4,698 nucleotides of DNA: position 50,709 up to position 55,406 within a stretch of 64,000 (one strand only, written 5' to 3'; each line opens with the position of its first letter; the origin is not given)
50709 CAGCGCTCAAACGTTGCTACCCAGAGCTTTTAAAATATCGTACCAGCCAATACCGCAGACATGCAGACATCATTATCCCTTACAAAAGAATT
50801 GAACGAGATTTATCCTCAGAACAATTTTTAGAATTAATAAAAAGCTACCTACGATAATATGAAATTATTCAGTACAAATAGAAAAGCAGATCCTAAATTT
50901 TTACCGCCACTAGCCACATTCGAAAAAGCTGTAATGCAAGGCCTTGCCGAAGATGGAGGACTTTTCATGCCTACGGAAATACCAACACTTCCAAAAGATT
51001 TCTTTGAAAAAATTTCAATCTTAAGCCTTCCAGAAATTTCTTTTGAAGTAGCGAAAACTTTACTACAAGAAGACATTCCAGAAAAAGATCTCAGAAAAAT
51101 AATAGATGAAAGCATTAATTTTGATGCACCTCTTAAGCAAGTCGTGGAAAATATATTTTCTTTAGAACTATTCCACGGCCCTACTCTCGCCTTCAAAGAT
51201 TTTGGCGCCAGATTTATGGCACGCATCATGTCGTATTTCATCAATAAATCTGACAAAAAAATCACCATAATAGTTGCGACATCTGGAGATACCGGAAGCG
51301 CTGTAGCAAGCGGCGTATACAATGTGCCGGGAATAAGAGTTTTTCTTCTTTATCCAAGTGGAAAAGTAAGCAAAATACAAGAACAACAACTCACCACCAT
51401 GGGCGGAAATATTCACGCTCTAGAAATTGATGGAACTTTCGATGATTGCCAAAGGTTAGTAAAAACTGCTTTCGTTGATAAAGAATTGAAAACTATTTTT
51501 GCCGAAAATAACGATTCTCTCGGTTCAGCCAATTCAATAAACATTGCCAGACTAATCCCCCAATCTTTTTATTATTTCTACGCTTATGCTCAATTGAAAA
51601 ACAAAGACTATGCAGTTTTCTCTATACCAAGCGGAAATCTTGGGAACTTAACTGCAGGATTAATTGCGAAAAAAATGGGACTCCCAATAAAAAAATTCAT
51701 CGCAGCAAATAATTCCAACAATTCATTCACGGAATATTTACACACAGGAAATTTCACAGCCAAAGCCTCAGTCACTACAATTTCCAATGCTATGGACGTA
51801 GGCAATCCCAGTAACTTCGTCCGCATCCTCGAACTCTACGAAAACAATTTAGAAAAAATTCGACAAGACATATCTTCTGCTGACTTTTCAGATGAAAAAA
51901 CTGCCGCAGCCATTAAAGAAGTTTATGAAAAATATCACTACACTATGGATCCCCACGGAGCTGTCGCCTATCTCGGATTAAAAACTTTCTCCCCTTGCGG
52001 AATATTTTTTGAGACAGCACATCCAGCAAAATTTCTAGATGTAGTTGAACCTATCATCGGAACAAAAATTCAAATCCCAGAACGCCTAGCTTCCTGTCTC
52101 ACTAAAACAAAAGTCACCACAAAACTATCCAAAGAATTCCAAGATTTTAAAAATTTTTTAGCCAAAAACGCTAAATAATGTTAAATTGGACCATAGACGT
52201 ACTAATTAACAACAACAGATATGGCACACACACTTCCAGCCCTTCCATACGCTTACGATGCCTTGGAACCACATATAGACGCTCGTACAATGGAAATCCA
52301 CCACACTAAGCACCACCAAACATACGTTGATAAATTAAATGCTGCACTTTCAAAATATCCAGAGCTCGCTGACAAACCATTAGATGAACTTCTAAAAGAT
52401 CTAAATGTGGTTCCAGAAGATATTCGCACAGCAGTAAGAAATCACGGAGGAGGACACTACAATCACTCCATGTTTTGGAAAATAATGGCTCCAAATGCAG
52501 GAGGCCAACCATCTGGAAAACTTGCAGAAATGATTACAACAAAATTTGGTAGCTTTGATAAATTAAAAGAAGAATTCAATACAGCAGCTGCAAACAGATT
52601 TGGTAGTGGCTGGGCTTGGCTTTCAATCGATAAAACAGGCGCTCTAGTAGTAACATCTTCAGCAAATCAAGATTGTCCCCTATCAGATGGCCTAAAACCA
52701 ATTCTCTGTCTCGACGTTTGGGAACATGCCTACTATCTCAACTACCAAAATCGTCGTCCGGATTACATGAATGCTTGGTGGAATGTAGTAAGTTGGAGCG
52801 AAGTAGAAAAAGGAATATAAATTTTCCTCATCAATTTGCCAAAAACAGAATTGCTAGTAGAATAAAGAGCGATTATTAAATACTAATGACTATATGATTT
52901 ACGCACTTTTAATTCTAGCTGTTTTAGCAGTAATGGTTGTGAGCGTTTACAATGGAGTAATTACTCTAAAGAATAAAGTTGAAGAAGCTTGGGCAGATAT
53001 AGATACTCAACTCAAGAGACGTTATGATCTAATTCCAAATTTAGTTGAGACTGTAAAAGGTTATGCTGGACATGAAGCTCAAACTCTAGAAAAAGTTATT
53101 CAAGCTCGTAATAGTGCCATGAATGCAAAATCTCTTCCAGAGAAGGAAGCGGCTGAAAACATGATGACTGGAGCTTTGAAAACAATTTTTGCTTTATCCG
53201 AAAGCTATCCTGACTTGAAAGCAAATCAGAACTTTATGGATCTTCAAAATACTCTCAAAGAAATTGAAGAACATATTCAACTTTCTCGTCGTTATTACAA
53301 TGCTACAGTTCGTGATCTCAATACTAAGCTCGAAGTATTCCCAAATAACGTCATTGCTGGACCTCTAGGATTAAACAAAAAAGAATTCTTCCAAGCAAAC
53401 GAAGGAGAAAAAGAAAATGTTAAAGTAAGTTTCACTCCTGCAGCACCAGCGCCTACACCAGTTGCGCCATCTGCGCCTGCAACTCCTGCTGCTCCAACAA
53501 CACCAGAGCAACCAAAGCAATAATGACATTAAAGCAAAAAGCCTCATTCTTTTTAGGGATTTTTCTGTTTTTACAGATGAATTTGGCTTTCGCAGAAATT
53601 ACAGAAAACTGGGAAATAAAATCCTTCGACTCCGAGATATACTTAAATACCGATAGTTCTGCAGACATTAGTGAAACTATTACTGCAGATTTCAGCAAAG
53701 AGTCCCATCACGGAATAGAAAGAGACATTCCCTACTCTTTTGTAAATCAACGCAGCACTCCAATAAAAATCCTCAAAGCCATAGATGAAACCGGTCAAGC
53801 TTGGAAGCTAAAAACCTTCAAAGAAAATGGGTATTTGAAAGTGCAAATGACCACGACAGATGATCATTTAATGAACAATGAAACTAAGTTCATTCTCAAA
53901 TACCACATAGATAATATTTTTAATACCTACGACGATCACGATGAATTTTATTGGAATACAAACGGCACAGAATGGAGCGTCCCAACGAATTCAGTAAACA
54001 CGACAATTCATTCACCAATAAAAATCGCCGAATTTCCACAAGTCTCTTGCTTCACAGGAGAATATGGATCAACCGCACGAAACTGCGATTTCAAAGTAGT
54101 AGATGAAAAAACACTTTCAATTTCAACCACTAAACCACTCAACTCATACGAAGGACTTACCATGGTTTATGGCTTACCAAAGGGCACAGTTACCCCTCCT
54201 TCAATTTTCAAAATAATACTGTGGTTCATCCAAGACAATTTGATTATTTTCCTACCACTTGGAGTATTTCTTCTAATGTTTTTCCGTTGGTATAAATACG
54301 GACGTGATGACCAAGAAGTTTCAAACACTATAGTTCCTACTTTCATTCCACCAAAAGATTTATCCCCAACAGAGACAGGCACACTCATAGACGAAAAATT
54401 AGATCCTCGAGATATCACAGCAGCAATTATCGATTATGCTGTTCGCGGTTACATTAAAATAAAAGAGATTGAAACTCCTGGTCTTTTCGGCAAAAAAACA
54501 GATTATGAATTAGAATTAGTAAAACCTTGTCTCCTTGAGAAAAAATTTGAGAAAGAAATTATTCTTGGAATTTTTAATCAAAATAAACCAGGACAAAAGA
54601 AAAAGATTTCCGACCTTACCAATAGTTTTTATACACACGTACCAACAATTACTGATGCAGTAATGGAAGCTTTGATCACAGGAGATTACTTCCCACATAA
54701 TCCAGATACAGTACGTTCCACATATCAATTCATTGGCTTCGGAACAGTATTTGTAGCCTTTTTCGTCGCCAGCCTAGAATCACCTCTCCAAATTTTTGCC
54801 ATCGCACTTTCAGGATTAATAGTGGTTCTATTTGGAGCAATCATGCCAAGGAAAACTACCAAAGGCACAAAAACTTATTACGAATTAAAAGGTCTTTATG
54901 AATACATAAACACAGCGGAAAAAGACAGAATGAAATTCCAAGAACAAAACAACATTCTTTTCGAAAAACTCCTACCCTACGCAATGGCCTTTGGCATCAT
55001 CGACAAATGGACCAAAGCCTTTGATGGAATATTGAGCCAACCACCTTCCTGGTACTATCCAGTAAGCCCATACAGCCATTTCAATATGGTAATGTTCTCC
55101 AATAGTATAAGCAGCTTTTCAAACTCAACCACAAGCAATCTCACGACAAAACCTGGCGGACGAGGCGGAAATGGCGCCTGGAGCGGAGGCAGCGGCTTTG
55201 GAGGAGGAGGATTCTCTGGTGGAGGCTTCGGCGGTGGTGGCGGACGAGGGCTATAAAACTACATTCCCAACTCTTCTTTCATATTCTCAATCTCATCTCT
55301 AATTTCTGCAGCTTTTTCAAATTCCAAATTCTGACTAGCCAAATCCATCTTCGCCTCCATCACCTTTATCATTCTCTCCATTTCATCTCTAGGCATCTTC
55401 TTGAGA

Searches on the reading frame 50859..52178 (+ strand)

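Call 66: search_protein_families(library=pfam, proteins=[window:50859-52178:+])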
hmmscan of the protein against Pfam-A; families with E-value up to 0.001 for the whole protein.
window:50859-52178:+ (439 aa): 2 families
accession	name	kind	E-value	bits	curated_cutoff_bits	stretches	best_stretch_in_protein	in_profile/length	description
PF00291.31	PALP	-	3.5e-24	86.1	35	1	102-374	28-275/295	Pyridoxal-phosphate dependent enzyme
PF14821.11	Thr_synth_N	-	1.5e-19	70.4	25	1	19-85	12-78/79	Threonine synthase N terminus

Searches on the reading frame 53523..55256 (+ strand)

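Call 66: search_protein_families(library=pfam, proteins=[window:53523-55256:+])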
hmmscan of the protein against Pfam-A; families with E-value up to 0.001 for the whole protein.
window:53523-55256:+ (577 aa): 2 families
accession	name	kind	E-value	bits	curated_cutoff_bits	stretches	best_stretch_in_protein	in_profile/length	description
PF20990.2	DUF2207_C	-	6.1e-37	128.1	33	1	276-500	8-247/247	Predicted membrane protein (DUF2207) C-terminal domain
PF09972.14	DUF2207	-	1.2e-23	84.6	24.4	1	31-214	1-168/172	Predicted membrane protein (DUF2207) N-terminal domain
